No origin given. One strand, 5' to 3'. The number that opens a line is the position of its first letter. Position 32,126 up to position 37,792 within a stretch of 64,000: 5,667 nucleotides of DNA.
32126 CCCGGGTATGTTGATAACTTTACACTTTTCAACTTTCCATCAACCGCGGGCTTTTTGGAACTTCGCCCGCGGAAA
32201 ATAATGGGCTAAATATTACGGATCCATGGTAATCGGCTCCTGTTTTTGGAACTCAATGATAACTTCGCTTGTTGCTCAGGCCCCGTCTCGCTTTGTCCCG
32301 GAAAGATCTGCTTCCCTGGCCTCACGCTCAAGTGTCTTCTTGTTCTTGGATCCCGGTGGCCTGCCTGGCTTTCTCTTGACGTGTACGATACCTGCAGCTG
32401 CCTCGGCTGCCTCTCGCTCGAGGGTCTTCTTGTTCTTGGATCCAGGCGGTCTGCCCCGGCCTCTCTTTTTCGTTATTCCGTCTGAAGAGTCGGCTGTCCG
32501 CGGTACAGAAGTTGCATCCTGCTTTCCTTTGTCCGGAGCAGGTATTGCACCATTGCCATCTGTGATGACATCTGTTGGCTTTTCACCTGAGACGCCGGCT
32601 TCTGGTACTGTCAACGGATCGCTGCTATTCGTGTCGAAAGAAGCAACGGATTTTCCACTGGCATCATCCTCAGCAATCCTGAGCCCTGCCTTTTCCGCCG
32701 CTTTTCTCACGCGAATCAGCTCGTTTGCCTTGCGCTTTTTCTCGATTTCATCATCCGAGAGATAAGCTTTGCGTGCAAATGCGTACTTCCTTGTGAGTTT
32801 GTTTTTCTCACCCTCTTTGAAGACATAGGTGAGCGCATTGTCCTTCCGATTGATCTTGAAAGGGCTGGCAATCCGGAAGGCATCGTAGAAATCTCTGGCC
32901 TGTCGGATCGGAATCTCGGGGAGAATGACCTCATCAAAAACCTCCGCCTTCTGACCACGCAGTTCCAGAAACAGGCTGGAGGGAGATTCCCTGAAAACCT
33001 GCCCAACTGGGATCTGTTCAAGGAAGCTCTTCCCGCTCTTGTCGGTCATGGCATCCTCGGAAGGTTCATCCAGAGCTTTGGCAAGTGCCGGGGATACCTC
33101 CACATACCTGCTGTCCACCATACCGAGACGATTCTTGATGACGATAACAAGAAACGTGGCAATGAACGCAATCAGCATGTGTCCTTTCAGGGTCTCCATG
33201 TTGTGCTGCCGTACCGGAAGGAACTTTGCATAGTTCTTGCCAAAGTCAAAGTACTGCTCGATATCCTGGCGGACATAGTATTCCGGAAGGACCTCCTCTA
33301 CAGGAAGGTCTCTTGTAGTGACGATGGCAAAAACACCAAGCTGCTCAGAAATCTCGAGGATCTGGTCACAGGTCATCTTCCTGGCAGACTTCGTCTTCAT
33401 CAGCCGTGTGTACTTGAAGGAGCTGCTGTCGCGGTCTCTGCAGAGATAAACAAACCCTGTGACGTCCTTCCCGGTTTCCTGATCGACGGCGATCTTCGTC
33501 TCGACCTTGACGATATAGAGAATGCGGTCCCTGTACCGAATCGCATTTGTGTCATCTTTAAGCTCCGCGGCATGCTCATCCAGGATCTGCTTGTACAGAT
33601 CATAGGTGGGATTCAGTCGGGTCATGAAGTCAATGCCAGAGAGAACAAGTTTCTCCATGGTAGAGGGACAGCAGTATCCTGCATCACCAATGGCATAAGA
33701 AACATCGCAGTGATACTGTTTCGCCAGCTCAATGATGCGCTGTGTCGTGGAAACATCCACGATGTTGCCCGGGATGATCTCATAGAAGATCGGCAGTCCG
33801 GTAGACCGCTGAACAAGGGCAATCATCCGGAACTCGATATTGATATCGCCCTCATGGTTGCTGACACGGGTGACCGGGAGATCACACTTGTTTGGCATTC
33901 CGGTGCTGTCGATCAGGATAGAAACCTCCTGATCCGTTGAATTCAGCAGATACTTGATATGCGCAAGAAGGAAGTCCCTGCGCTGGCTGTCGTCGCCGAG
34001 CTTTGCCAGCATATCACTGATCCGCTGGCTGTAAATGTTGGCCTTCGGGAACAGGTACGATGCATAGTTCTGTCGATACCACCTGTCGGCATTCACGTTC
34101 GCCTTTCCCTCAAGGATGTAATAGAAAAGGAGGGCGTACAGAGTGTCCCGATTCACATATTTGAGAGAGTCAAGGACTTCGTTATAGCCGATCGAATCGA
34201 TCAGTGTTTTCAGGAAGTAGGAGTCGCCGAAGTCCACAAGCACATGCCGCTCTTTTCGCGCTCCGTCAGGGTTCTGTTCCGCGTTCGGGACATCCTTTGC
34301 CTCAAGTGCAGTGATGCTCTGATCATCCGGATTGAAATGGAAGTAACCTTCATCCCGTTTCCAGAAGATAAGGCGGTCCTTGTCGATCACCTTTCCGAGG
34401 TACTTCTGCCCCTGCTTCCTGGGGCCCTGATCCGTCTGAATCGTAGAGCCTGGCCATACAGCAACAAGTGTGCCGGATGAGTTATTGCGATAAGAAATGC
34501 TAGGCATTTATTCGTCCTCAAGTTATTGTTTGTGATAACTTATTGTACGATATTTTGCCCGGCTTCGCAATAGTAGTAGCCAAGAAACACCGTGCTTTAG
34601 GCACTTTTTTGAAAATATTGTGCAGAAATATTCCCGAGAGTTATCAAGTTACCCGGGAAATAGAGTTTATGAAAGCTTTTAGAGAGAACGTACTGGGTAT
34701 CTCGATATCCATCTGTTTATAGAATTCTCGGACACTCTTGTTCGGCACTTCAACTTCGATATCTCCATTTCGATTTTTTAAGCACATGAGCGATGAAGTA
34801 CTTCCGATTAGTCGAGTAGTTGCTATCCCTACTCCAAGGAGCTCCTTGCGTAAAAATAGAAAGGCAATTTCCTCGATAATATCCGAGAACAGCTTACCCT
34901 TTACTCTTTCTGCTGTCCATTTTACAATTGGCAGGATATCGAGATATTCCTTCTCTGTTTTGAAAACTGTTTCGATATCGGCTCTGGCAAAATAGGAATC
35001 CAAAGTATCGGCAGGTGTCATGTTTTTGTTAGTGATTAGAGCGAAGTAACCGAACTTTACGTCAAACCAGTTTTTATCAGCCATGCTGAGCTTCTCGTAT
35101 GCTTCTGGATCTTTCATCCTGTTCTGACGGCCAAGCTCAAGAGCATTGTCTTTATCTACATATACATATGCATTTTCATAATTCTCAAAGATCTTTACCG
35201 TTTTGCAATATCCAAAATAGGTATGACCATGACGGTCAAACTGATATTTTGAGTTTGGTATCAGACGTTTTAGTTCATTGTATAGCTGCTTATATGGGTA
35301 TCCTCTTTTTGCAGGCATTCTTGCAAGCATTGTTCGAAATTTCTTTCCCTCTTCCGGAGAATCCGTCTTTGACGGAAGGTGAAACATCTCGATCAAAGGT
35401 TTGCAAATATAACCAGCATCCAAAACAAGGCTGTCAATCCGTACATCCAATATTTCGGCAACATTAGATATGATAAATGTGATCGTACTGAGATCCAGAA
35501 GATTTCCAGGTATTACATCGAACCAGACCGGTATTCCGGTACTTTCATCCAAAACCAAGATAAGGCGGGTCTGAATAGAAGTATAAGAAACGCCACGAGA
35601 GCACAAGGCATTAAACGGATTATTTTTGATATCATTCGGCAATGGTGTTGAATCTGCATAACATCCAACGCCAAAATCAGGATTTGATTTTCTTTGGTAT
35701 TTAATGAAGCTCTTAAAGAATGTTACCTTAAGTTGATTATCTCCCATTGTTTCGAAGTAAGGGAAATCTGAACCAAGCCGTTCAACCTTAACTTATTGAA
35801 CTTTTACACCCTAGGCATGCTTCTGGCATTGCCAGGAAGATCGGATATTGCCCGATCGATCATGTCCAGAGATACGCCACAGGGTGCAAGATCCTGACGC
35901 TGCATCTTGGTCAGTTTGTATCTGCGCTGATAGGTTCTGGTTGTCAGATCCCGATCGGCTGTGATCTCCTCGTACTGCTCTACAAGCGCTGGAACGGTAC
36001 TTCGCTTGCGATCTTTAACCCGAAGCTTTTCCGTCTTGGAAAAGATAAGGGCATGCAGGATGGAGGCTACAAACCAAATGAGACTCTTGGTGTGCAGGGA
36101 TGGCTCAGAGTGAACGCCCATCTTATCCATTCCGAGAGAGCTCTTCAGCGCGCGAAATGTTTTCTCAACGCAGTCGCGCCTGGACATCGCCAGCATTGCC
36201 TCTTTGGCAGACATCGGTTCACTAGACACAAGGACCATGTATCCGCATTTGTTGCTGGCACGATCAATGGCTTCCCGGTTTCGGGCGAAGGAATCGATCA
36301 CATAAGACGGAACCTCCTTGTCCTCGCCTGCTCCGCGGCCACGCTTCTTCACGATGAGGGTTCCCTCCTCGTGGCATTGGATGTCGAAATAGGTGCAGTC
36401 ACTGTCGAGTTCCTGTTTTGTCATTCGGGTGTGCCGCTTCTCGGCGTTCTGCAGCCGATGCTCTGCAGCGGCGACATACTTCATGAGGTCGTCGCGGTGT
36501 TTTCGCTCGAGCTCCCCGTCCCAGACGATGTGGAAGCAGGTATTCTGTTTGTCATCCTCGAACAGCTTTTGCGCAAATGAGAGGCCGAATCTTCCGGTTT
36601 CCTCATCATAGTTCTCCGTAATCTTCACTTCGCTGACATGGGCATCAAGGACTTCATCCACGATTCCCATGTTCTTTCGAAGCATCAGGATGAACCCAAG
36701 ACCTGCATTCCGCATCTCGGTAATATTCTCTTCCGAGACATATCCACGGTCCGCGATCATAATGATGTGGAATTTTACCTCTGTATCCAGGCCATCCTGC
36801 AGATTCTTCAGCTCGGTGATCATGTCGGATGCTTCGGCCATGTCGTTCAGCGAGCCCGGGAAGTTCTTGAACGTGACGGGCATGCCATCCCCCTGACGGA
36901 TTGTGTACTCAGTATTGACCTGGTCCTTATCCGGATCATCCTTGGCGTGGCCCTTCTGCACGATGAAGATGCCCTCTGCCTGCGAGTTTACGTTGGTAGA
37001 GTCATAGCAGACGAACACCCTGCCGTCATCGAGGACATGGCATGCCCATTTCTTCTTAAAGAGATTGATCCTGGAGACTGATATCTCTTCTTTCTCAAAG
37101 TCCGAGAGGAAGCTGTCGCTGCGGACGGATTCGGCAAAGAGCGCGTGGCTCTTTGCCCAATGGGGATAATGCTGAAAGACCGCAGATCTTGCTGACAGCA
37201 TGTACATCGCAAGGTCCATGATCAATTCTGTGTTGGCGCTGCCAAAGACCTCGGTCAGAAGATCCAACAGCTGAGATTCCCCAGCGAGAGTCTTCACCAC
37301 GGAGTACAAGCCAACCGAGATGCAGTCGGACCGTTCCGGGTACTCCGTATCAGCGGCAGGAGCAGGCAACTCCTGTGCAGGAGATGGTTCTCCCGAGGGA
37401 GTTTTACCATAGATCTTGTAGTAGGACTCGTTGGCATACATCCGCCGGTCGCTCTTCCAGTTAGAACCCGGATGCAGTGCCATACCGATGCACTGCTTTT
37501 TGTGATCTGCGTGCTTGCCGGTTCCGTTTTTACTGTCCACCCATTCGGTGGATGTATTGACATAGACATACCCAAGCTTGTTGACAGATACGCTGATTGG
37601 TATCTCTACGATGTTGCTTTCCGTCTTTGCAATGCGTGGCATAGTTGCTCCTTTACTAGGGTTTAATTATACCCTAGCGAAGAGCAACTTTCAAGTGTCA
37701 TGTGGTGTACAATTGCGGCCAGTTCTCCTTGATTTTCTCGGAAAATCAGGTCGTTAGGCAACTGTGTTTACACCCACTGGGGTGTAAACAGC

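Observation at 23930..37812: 13.9-kb composite transposon with an 8-bp target duplication carrying an alpha-glucoside utilisation operon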

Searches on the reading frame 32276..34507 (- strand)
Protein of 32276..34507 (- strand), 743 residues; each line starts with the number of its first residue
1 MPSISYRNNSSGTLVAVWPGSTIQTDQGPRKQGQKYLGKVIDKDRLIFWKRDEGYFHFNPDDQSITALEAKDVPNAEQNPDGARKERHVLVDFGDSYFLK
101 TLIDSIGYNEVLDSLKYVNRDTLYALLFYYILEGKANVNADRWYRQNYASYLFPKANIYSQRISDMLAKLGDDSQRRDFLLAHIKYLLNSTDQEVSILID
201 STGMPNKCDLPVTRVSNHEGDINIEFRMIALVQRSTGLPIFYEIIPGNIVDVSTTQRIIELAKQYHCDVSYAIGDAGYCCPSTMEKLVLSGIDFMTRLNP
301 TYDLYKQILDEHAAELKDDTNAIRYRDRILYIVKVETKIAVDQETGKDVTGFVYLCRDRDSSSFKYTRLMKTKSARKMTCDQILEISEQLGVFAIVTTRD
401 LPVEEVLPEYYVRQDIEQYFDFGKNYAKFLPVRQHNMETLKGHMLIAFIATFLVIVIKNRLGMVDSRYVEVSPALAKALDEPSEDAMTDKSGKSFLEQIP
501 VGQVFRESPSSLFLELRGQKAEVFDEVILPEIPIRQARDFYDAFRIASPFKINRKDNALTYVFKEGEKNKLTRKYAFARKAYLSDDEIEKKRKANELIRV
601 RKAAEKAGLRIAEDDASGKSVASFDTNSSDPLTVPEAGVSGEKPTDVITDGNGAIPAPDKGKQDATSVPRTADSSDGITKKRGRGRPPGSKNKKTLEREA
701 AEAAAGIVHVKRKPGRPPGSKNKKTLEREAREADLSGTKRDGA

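Call 7: search_protein_families(library=pfam, proteins=[window:32276-34507:-])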
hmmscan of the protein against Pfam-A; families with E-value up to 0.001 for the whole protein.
window:32276-34507:- (743 aa): 1 family
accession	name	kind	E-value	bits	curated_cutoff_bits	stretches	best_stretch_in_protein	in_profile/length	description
PF01609.27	DDE_Tnp_1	-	2.9e-10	40.7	23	1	227-453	37-200/200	Transposase DDE domain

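Call 26: search_protein_families(library=ncbifam, proteins=[window:32276-34507:-])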
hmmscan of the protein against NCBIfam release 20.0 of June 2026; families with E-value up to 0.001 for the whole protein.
window:32276-34507:- (743 aa): 4 families
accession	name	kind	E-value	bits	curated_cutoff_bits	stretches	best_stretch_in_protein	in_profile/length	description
NF033559.2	transpos_IS1634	equivalog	4.1e-34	118.5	100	1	76-462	33-431/483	IS1634 family transposase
NF033592.1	transpos_IS4_1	equivalog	3.4e-09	36.2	115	1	226-454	138-328/332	IS4 family transposase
NF033539.1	transpos_IS1380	equivalog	6e-05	21.8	180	1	256-461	194-379/419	IS1380 family transposase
NF049925.1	transpos_IS4_4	equivalog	0.00063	18.6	250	0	396-460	308-372/449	IS4 family transposase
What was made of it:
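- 32118..34665 (-): IS_B: an intact second IS1634-family element (2548 bp, 743-aa transposase 34507->32276, inverted repeats 25/30) nested in the unit, with a 5-bp duplication TTTAT at 32113-32117 and 34666-34670. NF033559 score 118.5, above the cut-off of 100 (call 26).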

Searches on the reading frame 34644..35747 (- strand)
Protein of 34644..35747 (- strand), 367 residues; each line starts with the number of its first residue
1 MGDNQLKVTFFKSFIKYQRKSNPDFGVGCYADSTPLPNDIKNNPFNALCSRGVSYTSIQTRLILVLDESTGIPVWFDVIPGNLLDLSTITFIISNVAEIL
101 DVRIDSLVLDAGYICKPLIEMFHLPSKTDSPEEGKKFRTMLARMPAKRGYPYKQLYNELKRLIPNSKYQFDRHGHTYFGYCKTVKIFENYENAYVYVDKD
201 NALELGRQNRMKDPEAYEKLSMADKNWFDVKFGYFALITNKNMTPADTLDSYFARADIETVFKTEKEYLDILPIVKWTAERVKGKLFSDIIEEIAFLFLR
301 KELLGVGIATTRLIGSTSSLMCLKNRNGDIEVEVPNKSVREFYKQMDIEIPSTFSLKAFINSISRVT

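Call 7: search_protein_families(library=pfam, proteins=[window:34644-35747:-])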
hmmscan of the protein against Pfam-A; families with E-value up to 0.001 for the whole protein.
window:34644-35747:- (367 aa): 1 family
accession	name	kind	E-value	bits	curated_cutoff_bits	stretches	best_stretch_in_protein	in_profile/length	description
PF01609.27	DDE_Tnp_1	-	5.3e-05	23.5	23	1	61-269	37-174/200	Transposase DDE domain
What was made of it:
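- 34666..35786 (-): IS_C remnant: the C-terminal two-thirds of a third IS1634-type transposase (367-aa ORF 35747->34644), abutting the inner end of IS_A. DDE_Tnp_1 (call 7).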

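Call 26: search_protein_families(library=ncbifam, proteins=[window:34644-35747:-])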
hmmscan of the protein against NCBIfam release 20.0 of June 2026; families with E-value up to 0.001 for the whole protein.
window:34644-35747:- (367 aa): 1 family
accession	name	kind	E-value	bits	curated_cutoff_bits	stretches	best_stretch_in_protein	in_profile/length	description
NF033559.2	transpos_IS1634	equivalog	7.9e-18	64.7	100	2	231-287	357-414/483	IS1634 family transposase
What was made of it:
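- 34666..35786 (-): Partial NF033559 hit, 64.7 bits, below the cut-off (call 26).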

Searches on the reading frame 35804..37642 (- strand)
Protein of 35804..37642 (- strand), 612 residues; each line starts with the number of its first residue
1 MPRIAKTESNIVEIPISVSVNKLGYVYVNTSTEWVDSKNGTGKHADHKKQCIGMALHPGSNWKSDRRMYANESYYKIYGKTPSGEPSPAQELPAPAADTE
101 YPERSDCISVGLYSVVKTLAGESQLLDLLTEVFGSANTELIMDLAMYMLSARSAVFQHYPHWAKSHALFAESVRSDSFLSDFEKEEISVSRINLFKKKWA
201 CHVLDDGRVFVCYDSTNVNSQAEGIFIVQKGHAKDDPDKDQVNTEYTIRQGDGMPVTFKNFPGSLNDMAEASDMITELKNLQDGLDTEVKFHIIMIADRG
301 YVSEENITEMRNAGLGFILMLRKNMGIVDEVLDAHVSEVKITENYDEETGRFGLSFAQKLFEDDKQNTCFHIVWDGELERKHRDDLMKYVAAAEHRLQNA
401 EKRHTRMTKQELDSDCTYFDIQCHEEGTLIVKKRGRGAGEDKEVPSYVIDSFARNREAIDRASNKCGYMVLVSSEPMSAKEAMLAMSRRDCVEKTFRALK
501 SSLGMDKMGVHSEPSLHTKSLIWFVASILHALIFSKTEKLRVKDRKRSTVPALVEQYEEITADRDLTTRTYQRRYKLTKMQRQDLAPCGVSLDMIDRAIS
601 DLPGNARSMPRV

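Call 7: search_protein_families(library=pfam, proteins=[window:35804-37642:-])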
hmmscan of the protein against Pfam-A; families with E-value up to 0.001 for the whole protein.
window:35804-37642:- (612 aa): 1 family
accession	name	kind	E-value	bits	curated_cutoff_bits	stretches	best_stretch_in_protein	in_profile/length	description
PF01609.27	DDE_Tnp_1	-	2e-10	41.2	23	1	208-528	4-199/200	Transposase DDE domain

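Call 10: find_encoding_contigs(protein=window:35804-37642:-, flank=10000, max_places=10)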
Protein window:35804-37642:- (612 aa): 13 contigs read that carry it; 10 places shown.
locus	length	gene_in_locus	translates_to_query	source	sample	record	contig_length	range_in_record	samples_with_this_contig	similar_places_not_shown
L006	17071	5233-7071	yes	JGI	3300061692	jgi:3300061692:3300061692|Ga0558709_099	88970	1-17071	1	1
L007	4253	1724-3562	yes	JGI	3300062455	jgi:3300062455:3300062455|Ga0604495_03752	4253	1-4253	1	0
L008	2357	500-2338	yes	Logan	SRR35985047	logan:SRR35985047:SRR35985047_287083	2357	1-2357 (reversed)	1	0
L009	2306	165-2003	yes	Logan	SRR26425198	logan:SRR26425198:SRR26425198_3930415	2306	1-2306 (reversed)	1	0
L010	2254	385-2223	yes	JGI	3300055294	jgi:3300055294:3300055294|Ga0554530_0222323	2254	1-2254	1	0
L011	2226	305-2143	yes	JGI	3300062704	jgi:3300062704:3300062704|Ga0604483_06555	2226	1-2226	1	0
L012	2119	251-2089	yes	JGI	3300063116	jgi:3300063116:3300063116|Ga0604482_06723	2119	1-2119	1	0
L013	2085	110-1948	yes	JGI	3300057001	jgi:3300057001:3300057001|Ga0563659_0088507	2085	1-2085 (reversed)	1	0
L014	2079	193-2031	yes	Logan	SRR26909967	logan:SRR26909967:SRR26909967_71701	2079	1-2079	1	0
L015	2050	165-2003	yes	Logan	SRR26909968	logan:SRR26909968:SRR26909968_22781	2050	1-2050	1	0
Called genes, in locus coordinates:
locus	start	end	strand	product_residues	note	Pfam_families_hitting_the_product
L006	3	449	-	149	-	?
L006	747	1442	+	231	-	PF13687:DUF4153 (weak), PF01554:MatE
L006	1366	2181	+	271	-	PF01554:MatE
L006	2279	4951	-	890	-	PF00512:HisKA (weak), PF00072:Response_reg, PF00990:GGDEF (weak)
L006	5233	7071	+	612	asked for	PF01609:DDE_Tnp_1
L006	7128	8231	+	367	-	-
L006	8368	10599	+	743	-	PF01609:DDE_Tnp_1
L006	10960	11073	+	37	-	-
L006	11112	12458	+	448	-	PF01547:SBP_bac_1, PF13416:SBP_bac_8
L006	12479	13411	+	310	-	PF00528:BPD_transp_1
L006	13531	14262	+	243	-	PF00528:BPD_transp_1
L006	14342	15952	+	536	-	PF00128:Alpha-amylase, PF16657:Malt_amylase_C (weak), PF23915:SusG_C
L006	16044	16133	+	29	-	-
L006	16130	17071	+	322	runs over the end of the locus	PF00356:LacI, PF00532:Peripla_BP_1, PF13407:Peripla_BP_4, PF13377:Peripla_BP_3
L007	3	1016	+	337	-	?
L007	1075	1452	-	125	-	-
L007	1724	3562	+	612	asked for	PF01609:DDE_Tnp_1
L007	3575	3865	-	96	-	PF00356:LacI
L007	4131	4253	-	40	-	?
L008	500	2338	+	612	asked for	PF01609:DDE_Tnp_1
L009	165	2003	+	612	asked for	PF01609:DDE_Tnp_1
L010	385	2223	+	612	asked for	PF01609:DDE_Tnp_1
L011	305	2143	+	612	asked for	PF01609:DDE_Tnp_1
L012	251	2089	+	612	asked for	PF01609:DDE_Tnp_1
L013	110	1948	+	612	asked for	PF01609:DDE_Tnp_1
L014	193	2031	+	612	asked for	PF01609:DDE_Tnp_1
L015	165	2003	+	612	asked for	PF01609:DDE_Tnp_1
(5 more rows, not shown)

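Call 26: search_protein_families(library=ncbifam, proteins=[window:35804-37642:-])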
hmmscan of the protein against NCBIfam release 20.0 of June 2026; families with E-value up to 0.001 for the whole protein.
window:35804-37642:- (612 aa): 6 families
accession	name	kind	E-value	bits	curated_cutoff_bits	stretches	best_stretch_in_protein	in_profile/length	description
NF033559.2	transpos_IS1634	equivalog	7.2e-54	183.6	100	1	95-586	24-477/483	IS1634 family transposase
NF033591.1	transpos_IS4_2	equivalog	3.3e-09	36.3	152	1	443-544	191-291/340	IS4 family transposase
NF033592.1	transpos_IS4_1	equivalog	1.4e-06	27.7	115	1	206-515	104-313/332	IS4 family transposase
NF033520.1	transpos_IS982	equivalog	1.8e-05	24.4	130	1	251-327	122-187/243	IS982 family transposase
NF033580.1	transpos_IS5_3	equivalog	0.00021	20.9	110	0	214-314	95-193/258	IS5 family transposase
NF033540.2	transpos_IS701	equivalog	0.0004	19.8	150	0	285-517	176-346/363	IS701 family transposase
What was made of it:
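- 35787..37804 (-): IS_A, complete copy (right arm, 2018 bp; 2020 bp if the conserved terminal C at 35786 and 37805 belongs to it). 612-aa transposase 37642->35804; promoter-like site 37694-37666. NF033559 IS1634 family, 183.6 bits, above the cut-off of 100 (call 26).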

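Call 47: find_homologous_proteins(query=window:35804-37642:-, max_evalue=1e-30)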
Query window:35804-37642:- (612 aa): 256 proteins with E <= 1e-30 among 8000 candidates; the best 120 are listed.
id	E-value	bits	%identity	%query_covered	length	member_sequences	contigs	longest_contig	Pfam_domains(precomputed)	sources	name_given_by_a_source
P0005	0.0e+0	1331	95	100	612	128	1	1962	PF01609.28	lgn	-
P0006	0.0e+0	1130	82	100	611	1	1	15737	PF01609.28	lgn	-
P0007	6.4e-295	997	73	99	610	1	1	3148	PF01609.28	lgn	-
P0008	4.8e-285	965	70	99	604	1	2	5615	PF01609.28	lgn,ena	-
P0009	1.5e-278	943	69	99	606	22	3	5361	PF01609.28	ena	-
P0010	1.6e-269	914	96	68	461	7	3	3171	PF01609.28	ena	-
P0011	4.1e-256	869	70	91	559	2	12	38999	PF01609.28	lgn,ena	-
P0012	2.2e-241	821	62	98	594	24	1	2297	PF01609.28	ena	-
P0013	4.4e-237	806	60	98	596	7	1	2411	PF01609.28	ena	-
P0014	9.9e-232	789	59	98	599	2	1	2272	PF01609.28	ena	-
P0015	6.4e-230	783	58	99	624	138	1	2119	PF01609.28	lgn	-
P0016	3.7e-227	774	57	98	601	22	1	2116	PF01609.28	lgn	-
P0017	2.0e-226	771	56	98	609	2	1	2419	PF01609.28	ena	-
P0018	2.9e-225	767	100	56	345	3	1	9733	PF01609.28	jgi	jgi:transposase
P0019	3.0e-225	767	57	98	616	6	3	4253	PF01609.28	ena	-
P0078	1.4e-156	541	45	98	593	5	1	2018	PF01609.28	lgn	-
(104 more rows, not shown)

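Call 48: find_encoding_contigs(protein=P0006, flank=1500, max_places=3)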
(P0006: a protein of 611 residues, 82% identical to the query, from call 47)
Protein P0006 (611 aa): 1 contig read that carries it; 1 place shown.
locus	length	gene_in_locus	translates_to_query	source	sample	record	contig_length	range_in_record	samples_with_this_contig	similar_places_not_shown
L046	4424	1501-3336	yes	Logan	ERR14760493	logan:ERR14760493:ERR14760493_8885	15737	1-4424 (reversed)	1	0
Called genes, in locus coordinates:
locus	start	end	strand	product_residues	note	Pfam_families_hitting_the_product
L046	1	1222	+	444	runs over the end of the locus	PF00977:His_biosynth, PF01502:PRA-CH, PF01503:PRA-PH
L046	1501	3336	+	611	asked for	PF01609:DDE_Tnp_1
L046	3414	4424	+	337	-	?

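Call 49: find_encoding_contigs(protein=P0011, flank=1500, max_places=10)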
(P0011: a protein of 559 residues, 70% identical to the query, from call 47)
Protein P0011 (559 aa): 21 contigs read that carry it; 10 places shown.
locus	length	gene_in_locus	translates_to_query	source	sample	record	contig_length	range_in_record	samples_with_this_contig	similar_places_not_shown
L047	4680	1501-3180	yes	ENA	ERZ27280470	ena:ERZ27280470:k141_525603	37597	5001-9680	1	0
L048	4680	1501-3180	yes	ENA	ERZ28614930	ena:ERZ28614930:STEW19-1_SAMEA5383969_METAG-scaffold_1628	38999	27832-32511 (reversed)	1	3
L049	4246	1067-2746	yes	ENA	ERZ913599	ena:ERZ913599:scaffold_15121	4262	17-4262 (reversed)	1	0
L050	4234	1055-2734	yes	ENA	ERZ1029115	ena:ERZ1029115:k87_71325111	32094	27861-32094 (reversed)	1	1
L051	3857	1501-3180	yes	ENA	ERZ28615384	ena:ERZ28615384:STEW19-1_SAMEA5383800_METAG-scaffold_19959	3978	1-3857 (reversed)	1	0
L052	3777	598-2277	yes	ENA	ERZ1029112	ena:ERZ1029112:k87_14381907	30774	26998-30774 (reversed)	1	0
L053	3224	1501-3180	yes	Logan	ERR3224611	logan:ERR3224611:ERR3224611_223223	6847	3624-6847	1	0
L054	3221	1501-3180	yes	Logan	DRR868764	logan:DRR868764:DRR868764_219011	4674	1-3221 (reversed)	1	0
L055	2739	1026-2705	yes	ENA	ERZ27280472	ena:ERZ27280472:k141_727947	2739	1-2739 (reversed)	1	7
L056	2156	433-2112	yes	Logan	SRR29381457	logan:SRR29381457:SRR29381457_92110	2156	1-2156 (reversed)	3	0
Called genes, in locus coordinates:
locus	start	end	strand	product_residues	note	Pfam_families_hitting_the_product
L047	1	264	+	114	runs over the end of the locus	-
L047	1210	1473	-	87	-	-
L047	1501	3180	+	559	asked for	PF01609:DDE_Tnp_1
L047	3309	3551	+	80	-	-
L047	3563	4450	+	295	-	PF01548:DEDD_Tnp_IS110 (faint), PF02371:Transposase_20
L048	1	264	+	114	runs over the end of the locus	-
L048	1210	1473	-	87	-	-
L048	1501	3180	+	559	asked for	PF01609:DDE_Tnp_1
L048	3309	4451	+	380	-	PF01548:DEDD_Tnp_IS110, PF02371:Transposase_20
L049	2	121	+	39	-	?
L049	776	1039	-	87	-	-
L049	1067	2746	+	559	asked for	PF01609:DDE_Tnp_1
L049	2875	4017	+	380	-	PF01548:DEDD_Tnp_IS110, PF02371:Transposase_20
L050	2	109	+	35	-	?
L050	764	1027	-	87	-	-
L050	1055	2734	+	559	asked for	PF01609:DDE_Tnp_1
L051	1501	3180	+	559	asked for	PF01609:DDE_Tnp_1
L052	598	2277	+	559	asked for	PF01609:DDE_Tnp_1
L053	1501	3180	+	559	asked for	PF01609:DDE_Tnp_1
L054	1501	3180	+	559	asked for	PF01609:DDE_Tnp_1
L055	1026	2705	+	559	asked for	PF01609:DDE_Tnp_1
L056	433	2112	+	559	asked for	PF01609:DDE_Tnp_1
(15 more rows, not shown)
